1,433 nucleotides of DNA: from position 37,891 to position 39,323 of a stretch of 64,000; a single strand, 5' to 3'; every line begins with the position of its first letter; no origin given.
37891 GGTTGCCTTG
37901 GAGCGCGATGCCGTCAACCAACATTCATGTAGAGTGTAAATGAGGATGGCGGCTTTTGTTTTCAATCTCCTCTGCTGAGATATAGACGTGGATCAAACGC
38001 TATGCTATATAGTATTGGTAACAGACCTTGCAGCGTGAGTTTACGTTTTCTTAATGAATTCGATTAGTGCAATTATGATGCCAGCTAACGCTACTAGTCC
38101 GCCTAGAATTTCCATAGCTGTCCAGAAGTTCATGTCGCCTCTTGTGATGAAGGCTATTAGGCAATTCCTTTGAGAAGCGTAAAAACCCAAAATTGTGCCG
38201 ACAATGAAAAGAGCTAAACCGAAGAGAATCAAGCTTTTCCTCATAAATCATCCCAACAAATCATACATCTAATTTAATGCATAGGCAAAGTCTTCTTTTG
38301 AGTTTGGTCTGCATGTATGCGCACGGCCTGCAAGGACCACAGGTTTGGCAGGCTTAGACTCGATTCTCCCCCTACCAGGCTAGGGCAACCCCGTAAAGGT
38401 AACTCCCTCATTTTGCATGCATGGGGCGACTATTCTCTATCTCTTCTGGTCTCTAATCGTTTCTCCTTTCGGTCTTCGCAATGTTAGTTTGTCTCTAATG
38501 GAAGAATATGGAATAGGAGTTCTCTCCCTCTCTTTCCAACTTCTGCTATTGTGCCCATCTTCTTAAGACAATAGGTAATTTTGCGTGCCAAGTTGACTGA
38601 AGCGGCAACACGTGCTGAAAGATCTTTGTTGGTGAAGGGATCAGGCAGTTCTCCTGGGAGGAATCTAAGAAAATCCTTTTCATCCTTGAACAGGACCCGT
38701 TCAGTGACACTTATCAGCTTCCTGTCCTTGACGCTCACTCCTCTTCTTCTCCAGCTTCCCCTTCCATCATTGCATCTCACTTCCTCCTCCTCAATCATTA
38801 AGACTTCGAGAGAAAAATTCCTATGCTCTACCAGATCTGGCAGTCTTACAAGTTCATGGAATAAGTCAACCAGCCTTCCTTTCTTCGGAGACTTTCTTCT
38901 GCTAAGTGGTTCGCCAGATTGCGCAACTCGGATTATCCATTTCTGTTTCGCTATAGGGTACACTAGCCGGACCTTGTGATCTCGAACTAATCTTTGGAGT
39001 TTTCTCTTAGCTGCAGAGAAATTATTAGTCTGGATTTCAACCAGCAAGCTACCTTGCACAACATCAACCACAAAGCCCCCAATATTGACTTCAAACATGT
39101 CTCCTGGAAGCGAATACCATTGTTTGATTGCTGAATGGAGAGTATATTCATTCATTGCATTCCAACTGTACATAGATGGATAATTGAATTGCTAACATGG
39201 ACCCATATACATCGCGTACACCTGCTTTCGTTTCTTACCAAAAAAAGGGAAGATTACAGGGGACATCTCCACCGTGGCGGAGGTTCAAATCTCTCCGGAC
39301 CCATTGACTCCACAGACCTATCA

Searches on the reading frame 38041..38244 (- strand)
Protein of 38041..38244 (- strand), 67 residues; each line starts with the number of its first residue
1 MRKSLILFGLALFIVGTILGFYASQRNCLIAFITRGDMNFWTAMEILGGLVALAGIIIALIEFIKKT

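Call 21: search_protein_families(library=pfam, proteins=[window:38041-38244:-], max_evalue=10)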
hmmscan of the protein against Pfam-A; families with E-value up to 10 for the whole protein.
window:38041-38244:- (67 aa): 7 families
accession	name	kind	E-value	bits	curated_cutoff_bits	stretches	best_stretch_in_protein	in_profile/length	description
PF09877.14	EhaL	-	0.014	16.2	23.8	1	7-60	4-56/97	Energy-converting hydrogenase subunit EhaL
PF07332.16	Phage_holin_3_6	-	0.096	13.2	28.4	1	7-61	34-89/116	Putative Actinobacterial Holin-X, holin superfamily III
PF25259.1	DUF7860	-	0.14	12.9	27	1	3-57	13-65/75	Family of unknown function (DUF7860)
PF05140.19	ResB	-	0.2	10.9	24.6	1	3-43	430-471/486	ResB-like family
PF06726.17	BC10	-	0.27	11.9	27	1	11-40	26-55/65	Bladder cancer-related protein BC10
PF00746.26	Gram_pos_anchor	-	1.5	9.3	20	1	4-21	19-36/43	LPXTG cell wall anchor motif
PF15103.11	G0-G1_switch_2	-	5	8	27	1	45-64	27-46/105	G0/G1 switch protein 2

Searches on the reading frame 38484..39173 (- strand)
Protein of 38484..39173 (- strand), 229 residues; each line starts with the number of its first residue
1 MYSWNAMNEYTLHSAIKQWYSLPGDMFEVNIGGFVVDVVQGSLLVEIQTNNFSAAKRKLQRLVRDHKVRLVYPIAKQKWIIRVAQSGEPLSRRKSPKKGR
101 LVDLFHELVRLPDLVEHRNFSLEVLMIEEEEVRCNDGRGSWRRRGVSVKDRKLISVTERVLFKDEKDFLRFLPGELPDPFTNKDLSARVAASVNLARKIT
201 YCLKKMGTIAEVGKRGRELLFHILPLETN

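Call 3: search_protein_families(library=pfam, proteins=[window:38484-39173:-], max_evalue=0.01)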
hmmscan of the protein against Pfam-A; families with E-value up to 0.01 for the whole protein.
window:38484-39173:- (229 aa): 0 families

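Call 4: search_protein_families(library=ncbifam, proteins=[window:38484-39173:-], max_evalue=0.01)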
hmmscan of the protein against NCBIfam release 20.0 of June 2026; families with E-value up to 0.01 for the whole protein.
window:38484-39173:- (229 aa): 0 families

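Call 21: search_protein_families(library=pfam, proteins=[window:38484-39173:-], max_evalue=10)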
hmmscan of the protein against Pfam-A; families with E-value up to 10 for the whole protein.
window:38484-39173:- (229 aa): 0 families

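Call 36: find_homologous_proteins(query=window:38484-39173:-, max_evalue=0.001)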
Query window:38484-39173:- (229 aa): 2259 proteins with E <= 0.001 among 2665 candidates; the best 120 are listed.
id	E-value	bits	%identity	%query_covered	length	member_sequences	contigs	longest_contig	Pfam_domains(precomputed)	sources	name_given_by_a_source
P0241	4.6e-143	493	100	97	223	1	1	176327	PF26351.1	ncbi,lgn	-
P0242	4.8e-139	479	97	97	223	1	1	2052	PF26351.1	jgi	-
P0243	3.5e-138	477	96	97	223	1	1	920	PF26351.1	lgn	-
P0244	5.9e-138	476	96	97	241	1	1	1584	PF26351.1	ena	-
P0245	1.9e-137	474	96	97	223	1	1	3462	PF26351.1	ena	-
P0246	2.4e-137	474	96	97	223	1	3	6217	PF26351.1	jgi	jgi:hypothetical protein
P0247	3.2e-137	473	95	97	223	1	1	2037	PF26351.1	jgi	-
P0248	5.9e-137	473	95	97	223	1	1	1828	PF26351.1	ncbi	-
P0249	2.3e-136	471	95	97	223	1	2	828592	PF26351.1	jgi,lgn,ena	-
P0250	2.6e-136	470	92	98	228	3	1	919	PF26351.1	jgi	-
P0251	3.2e-136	470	95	97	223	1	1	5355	PF26351.1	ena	-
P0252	1.1e-135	468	95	97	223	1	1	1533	PF26351.1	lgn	-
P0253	1.2e-135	468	94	97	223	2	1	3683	PF26351.1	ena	-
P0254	1.3e-135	468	95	97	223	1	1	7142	PF26351.1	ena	-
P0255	6.9e-134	463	94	97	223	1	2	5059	PF26351.1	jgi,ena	-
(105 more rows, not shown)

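Call 39: find_encoding_contigs(protein=P0241, flank=10000, max_places=3)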
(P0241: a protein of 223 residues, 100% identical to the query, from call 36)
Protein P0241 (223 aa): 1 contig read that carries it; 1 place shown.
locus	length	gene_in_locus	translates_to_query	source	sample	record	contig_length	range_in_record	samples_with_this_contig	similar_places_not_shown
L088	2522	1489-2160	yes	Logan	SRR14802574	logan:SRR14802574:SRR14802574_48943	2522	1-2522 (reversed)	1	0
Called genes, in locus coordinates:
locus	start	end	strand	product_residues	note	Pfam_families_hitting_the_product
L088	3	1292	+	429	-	?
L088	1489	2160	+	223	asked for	PF26351:DUF8091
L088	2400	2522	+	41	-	?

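Call 55: predict_structure(alignment_id=A3)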
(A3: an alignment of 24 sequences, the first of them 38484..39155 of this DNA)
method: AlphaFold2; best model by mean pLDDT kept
length: 223 residues; sequences in the alignment: 24
mean_pLDDT: 69.8   pTM: 0.58
mean pLDDT of the five models: 69.8, 68.8, 66.0, 65.9, 64.7
residues with pLDDT >= 90: 9; 70-90: 117; 50-70: 75; < 50: 22
segments of 3 or more residues with pLDDT < 50: 1-6, 14-26
pLDDT, mean of each block of 10 residues (from residue 1): 46 44 41 57 63 77 76 82 82 66 71 77 79 65 67 73 67 88 74 79 86 85 42
secondary structure, 60 per line:
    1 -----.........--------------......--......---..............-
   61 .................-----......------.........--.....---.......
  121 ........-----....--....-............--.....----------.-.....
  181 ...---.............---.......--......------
elements in order: H6-14 E29-34 E37-42 H46-59 E61-77 E83-88 H95-103 H106-110 E114-128 E134-137 E140-143 E145-156 H159-163 H176-183 H187-199 E203-209 E212-217

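Call 63: fold_search(model_id=the predicted structure, library=pdb)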
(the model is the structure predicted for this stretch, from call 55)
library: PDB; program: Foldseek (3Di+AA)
matches with E <= 10: 1192; with E <= 0.001: 0
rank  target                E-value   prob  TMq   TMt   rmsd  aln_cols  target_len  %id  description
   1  8btr_Sc               2.1e-02  1.00  0.24  0.64   3.0        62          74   26  Giardia Ribosome in PRE-T Hybrid State (D2) (released 2023-03-22)
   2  8fvy_Z                3.3e-02  0.99  0.23  0.63   6.3        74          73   28  40S subunit of the Giardia lamblia 80S ribosome (released 2024-01-24)
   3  8ova_AU               3.9e-02  1.00  0.22  0.61   4.4        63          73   22  CRYO-EM STRUCTURE OF TRYPANOSOMA BRUCEI PROCYCLIC FORM 80S RIBOSOME : PARENTAL STRAIN (released 2023-11-29)
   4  8br8_Sc               3.9e-02  1.00  0.23  0.63   5.0        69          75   28  Giardia ribosome in POST-T state (A1) (released 2023-03-15)
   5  8xu8_SK               3.9e-02  1.00  0.22  0.45   4.7        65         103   23  State 2c(S2c) of yeast 80S ribosome bound to compact eEF2 and 2 tRNAs during peptidyl transferation (released 2024-12-11)
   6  9fhl_c                4.1e-02  0.99  0.22  0.41   6.1        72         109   24  High-resolution cryo-EM structure of Saccharolobus solfataricus 30S ribosomal subunit bound to mRNA and initiator tRNA (released 2025-01-15)
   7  7o7y_Ay               4.4e-02  1.00  0.23  0.55   3.0        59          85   20  Rabbit 80S ribosome stalled close to the mutated SARS-CoV-2 slippery site by a pseudoknot (high resolution) (released 2021-06-02)
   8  8auv_I                5.0e-02  1.00  0.22  0.62   3.0        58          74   26  Cryo-EM structure of the plant 40S subunit (released 2023-06-07)
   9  8g61_SZ               5.0e-02  1.00  0.22  0.54   4.2        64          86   20  mRNA decoding in human is kinetically and structurally distinct from bacteria (AC state) (released 2023-04-19)
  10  8rxx_Sa               5.3e-02  1.00  0.22  0.63   4.4        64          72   16  CRYO-EM STRUCTURE OF LEISHMANIA MAJOR 80S RIBOSOME WITH A/P/E-site tRNA AND mRNA : LM32Cs3H1 sKO STRAIN (released 2024-05-15)
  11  8brm_Sc               6.0e-02  1.00  0.23  0.63   2.8        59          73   27  Giardia ribosome in POST-T state, no E-site tRNA (A6) (released 2023-03-15)
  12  9c3h_Sc               6.7e-02  1.00  0.22  0.55   3.0        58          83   21  Structure of the CNOT3-bound human 80S ribosome with tRNA-ARG in the P-site. (released 2024-12-04)
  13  7qiy_P                7.2e-02  1.00  0.19  0.53   1.6        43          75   30  Specific features and methylation sites of a plant ribosome. 40S head ribosomal subunit. (released 2022-06-15)
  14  7r4x_Z                7.2e-02  1.00  0.23  0.64   3.0        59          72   20  Cryo-EM reconstruction of the human 40S ribosomal subunit - Full map (released 2023-02-22)
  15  8ove_AU               7.6e-02  1.00  0.22  0.64   3.1        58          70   22  CRYO-EM STRUCTURE OF TRYPANOSOMA BRUCEI PROCYCLIC FORM 80S RIBOSOME : TB11CS6H1 snoRNA mutant (released 2023-11-29)
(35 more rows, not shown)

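Call 68: search_protein_families(library=padloc, proteins=[window:38484-39155:-], max_evalue=0.001)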
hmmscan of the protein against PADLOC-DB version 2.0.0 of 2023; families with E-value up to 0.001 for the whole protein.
window:38484-39155:- (223 aa): 0 families

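Call 69: search_protein_families(library=phrogs, proteins=[window:38484-39155:-], max_evalue=0.001)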
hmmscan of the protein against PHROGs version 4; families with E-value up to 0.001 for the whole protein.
window:38484-39155:- (223 aa): 0 families
